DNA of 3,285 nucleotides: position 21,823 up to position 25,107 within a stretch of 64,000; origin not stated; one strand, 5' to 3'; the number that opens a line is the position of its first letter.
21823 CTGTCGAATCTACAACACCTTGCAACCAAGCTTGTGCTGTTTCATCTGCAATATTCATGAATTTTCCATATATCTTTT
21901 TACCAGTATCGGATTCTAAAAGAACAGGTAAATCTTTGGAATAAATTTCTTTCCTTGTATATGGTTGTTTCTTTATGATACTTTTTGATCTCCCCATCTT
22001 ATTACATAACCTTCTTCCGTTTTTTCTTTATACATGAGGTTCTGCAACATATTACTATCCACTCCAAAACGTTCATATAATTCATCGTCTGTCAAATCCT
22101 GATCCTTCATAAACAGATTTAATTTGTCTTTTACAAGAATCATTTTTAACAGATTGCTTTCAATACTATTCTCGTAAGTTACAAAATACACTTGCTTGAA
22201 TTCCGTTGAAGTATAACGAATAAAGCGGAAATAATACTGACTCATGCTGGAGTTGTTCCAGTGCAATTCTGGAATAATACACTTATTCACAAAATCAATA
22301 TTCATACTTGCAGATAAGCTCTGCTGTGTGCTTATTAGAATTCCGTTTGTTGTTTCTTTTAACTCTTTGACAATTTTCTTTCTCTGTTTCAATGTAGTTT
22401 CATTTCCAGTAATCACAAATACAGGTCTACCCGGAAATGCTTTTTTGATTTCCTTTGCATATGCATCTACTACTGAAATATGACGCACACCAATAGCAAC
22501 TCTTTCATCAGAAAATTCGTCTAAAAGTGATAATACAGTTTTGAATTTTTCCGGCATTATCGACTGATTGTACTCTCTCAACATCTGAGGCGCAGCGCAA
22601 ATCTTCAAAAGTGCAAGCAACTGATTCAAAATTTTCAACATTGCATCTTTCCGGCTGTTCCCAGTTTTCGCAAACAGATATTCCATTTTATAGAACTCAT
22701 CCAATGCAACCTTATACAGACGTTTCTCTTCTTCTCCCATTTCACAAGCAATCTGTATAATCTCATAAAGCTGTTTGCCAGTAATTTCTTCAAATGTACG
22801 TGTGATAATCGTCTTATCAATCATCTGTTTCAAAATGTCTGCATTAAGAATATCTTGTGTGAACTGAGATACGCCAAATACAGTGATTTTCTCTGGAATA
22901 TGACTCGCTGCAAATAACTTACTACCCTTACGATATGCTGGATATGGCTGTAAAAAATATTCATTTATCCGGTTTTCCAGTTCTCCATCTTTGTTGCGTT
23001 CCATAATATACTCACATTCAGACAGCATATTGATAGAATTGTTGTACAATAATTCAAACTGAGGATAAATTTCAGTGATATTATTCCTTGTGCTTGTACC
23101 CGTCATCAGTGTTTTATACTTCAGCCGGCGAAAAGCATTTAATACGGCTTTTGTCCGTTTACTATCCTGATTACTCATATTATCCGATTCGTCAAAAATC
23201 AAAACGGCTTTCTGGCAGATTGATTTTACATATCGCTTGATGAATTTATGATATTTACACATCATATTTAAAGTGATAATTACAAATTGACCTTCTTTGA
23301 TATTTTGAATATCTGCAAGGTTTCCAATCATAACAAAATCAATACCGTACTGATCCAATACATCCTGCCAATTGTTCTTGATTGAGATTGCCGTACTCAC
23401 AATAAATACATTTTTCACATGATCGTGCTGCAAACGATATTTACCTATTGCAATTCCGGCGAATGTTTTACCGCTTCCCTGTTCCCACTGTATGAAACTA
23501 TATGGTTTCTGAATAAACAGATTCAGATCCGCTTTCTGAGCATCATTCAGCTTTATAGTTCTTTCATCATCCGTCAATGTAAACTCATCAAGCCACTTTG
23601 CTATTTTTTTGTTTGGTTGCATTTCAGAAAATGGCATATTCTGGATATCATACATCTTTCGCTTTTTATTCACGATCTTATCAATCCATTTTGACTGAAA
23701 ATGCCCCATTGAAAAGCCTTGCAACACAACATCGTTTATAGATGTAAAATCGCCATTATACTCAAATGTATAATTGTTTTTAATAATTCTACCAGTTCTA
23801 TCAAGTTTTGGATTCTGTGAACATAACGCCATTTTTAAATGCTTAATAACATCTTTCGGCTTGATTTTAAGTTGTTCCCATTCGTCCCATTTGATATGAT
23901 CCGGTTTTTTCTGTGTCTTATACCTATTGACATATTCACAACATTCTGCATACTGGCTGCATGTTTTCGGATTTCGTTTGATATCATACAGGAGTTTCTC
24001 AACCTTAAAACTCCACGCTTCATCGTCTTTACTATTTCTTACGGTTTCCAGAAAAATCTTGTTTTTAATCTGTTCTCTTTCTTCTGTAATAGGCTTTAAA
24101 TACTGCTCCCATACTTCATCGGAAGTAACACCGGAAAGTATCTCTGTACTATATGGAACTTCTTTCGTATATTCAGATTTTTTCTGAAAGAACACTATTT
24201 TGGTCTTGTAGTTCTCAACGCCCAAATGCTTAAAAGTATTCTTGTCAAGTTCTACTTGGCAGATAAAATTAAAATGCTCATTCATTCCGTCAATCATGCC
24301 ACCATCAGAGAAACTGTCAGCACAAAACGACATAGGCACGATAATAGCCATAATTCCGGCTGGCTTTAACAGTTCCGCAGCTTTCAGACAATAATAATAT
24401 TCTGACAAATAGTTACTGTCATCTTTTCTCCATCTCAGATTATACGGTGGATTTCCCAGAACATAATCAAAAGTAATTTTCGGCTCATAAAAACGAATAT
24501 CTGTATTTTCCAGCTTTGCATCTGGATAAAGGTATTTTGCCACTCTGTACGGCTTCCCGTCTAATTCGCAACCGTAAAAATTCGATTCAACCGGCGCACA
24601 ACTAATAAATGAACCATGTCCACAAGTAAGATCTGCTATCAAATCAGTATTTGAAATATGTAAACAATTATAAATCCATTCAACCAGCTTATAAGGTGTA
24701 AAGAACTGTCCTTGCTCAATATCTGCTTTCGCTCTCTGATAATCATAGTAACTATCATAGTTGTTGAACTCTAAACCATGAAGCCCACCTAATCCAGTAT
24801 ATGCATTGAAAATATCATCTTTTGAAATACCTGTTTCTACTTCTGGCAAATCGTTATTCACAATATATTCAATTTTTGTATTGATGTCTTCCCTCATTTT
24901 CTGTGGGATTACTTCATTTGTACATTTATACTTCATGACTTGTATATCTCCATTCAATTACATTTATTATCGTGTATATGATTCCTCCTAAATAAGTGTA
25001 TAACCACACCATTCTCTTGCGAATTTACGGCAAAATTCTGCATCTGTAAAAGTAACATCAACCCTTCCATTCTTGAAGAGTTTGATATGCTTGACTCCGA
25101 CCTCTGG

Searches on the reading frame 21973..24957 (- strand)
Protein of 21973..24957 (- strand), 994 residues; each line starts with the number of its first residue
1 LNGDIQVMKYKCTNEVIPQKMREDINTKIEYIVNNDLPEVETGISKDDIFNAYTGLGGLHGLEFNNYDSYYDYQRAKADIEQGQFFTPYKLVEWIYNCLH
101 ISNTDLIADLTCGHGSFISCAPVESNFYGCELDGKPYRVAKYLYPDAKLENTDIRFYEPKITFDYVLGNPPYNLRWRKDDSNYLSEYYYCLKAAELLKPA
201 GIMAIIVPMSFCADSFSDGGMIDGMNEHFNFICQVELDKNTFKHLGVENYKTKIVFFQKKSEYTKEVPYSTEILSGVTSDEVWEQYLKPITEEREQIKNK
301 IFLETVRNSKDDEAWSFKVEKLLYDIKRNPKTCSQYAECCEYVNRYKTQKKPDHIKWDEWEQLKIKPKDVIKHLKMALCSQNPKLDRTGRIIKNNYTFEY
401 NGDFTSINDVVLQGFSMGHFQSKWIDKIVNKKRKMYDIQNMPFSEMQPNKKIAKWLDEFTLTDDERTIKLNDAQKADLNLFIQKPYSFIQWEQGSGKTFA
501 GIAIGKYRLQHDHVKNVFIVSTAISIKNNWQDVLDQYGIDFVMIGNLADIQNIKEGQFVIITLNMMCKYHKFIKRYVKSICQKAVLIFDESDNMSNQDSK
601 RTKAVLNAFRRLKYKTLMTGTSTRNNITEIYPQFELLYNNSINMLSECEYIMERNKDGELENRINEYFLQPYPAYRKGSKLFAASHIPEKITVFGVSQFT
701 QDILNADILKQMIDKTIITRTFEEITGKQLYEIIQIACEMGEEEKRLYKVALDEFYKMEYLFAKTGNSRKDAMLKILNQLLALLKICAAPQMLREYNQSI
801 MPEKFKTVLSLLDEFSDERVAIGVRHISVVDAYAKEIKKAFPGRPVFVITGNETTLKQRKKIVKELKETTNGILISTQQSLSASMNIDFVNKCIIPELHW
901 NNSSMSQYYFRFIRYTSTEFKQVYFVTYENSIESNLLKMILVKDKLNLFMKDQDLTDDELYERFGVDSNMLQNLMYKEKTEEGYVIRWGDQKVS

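Call 9: search_protein_families(library=phrogs, proteins=[window:21973-24957:-], max_evalue=0.001)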
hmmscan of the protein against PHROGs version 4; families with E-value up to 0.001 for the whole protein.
window:21973-24957:- (994 aa): 7 families
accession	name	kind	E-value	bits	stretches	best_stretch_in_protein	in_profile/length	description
phrog_24008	-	DNA, RNA and nucleotide metabolism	0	1264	1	8-993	1-1005/1006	helicase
phrog_62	-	DNA, RNA and nucleotide metabolism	2.1e-35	122.6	1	451-958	684-1140/1881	DNA helicase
phrog_9133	-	unknown function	1.9e-25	89.9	1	80-264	732-909/1259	-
phrog_10089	-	moron, auxiliary metabolic gene and host takeover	6.1e-11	40.7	1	113-265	1696-1856/4647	DarB-like antirestriction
phrog_3820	-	other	1.1e-10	42.1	1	75-175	41-141/255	DNA methyltransferase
phrog_2713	-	unknown function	6.9e-09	36.2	1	77-195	186-336/520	-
phrog_29705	-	unknown function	1.4e-05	24.4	1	82-248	88-264/780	-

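Call 10: search_protein_families(library=pfam, proteins=[window:21973-24957:-], max_evalue=0.001)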
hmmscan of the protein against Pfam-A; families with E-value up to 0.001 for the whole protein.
window:21973-24957:- (994 aa): 5 families
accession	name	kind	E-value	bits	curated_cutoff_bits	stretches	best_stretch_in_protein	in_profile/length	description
PF02384.22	N6_Mtase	-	1.9e-11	44.3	20.4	1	79-320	22-286/311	N-6 DNA Methylase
PF00271.37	Helicase_C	-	2.2e-07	31.6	23.5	1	803-914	1-108/110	Helicase conserved C-terminal domain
PF00270.35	DEAD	-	3.2e-07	30.7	26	1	474-623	4-161/167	DEAD/DEAH box helicase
PF04851.21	ResIII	-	7.5e-07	29.6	22.5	1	483-621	22-161/164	Type III restriction enzyme, res subunit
PF07669.17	Eco57I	-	7.7e-06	26.5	25.3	1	155-213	64-140/171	Eco57I restriction-modification methylase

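Call 40: search_dna_similar(query=window:21973-24957:-, collection=phages, mode=protein, max_rows=12)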
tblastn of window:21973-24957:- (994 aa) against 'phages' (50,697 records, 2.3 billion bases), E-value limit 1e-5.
Records with a match: 113; places in all: 113; records where one place covers at least 80% of the query: 10.
Best place of each record, by identity: <60% 113.
By first word of the organism name: Vibrio 21; Bacteriophage 20; Xanthomonas 13; Escherichia 12; Pseudomonas 11; Tenacibaculum 5; Erwinia 5; Klebsiella 5; Streptococcus 3; Bordetella 2; and 11 more.
By host as written in the record: - 41; Escherichia coli 7; Pseudomonas aeruginosa 6; Pseudomonas aeruginosa PA14 4; Tenacibaculum maritimum 3; Klebsiella pneumoniae NI9 3; Xanthomonas sp. 3; Tenacibaculum sp. 2; and 29 more.
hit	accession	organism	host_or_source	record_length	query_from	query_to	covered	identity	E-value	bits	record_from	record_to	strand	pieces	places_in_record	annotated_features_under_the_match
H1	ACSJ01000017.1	Clostridium phage D-1873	Clostridium botulinum D str. 1873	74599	7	994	99%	46.8%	0e+0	891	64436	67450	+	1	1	putative helicase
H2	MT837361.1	Bacteriophage sp.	human fecal samples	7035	7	994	99%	46.1%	0e+0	915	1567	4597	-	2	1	record has no annotation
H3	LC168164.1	Tenacibaculum phage pT24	Tenacibaculum sp.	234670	5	991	99%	37.3%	0e+0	659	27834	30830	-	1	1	helicase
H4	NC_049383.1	Tenacibaculum phage pT24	Tenacibaculum sp.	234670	5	991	99%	37.3%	0e+0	659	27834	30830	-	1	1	helicase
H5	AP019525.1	Tenacibaculum phage PTm5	Tenacibaculum maritimum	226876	4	983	98%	37.5%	4e-174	660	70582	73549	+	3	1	helicase | N-6 DNA methylase | hypothetical protein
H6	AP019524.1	Tenacibaculum phage PTm1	Tenacibaculum maritimum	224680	4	983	98%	37.5%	4e-174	660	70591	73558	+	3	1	helicase | N-6 DNA methylase | hypothetical protein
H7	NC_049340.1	Tenacibaculum phage PTm1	Tenacibaculum maritimum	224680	4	983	98%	37.5%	4e-174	660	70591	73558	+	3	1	helicase (x3)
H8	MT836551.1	Bacteriophage sp.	human fecal samples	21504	10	993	99%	36.4%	0e+0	660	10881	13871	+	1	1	record has no annotation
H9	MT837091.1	Bacteriophage sp.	human fecal samples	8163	10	993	99%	36.2%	0e+0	648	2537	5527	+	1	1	record has no annotation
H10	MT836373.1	Bacteriophage sp.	human fecal samples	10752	10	993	99%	35.9%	0e+0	638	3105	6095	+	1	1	record has no annotation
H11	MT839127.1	Bacteriophage sp.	human fecal samples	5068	509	994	45%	40.6%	4e-87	348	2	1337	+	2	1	record has no annotation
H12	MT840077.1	Bacteriophage sp.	human fecal samples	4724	63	534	47%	32.2%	2e-76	280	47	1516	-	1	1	record has no annotation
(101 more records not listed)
